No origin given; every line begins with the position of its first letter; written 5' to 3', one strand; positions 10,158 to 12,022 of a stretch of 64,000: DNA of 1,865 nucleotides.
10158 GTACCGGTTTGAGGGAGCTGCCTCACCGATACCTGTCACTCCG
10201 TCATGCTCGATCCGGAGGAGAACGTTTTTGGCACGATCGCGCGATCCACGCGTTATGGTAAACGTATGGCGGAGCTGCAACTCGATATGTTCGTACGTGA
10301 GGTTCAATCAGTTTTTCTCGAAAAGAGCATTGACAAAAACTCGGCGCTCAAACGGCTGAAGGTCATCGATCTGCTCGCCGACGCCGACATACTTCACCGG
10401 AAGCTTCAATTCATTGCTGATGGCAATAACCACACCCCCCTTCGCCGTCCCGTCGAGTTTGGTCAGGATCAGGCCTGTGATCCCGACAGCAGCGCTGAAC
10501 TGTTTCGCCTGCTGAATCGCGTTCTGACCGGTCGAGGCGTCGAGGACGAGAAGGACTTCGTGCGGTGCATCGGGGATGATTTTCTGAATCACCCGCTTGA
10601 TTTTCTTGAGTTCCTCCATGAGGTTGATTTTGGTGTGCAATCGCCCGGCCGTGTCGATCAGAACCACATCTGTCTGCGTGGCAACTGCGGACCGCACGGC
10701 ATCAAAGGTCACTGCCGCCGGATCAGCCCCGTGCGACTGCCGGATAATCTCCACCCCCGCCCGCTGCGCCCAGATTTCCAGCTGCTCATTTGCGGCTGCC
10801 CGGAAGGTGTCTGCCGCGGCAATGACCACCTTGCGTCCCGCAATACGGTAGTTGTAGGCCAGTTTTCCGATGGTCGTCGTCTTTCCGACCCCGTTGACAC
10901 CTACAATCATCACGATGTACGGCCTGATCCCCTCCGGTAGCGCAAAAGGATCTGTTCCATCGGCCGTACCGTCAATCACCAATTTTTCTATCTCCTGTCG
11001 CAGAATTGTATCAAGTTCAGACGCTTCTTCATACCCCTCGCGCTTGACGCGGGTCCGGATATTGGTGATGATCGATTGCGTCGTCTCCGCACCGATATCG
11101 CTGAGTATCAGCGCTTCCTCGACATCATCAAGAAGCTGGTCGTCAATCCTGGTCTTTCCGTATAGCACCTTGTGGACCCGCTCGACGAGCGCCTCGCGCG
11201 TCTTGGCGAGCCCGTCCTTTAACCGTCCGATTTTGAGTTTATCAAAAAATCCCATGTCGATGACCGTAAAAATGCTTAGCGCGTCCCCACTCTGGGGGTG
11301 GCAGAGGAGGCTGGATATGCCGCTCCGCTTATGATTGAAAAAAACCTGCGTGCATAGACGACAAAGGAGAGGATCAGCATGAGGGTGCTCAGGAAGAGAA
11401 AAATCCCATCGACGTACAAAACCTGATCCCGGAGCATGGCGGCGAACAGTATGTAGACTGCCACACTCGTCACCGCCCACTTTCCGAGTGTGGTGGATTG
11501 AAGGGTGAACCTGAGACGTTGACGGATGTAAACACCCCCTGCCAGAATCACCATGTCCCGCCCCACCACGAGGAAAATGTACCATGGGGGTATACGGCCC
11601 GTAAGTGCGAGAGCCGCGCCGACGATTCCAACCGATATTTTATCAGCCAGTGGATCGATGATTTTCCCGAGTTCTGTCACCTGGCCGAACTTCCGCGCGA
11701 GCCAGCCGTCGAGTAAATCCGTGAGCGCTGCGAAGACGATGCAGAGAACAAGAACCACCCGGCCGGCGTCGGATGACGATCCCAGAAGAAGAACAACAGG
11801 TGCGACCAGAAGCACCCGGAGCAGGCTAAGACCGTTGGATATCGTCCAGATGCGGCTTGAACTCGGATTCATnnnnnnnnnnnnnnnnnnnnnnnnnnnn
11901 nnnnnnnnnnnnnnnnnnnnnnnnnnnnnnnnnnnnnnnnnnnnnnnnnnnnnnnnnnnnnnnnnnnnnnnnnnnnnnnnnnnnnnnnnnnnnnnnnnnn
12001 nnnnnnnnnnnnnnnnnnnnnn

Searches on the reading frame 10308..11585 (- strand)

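Call 15: search_protein_families(library=pfam, proteins=[window:10308-11585:-])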
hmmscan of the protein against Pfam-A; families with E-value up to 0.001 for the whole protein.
window:10308-11585:- (425 aa): 7 families
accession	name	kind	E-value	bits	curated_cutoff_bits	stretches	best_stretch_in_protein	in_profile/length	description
PF00448.28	SRP54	-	5.2e-78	261.6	22.7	1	223-422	2-195/196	SRP54-type protein, GTPase domain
PF02881.24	SRP54_N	-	1.2e-13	51.5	22.4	1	134-199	2-75/75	SRP54-type protein, helical bundle domain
PF13604.12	AAA_30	-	1.1e-05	25.6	27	1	224-319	20-103/191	AAA domain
PF13191.12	AAA_16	-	4.7e-05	24.4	32.6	1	222-349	24-139/167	AAA ATPase domain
PF13401.12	AAA_22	-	5.8e-05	23.8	27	1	223-331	6-109/130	AAA domain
PF20720.3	nSTAND3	-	0.00025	21.2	27.2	0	224-256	19-51/155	Novel STAND NTPase 3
PF01656.29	CbiA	-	0.00059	20.2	25.4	0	231-393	8-100/125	CobQ/CobB/MinD/ParA nucleotide binding domain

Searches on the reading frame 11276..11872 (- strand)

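Call 15: search_protein_families(library=pfam, proteins=[window:11276-11872:-])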
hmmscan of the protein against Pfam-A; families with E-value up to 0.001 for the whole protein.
window:11276-11872:- (198 aa): 1 family
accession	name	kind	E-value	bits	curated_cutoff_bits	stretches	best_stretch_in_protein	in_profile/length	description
PF01066.26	CDP-OH_P_transf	-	1.8e-27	97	22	1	9-161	1-145/152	CDP-alcohol phosphatidyltransferase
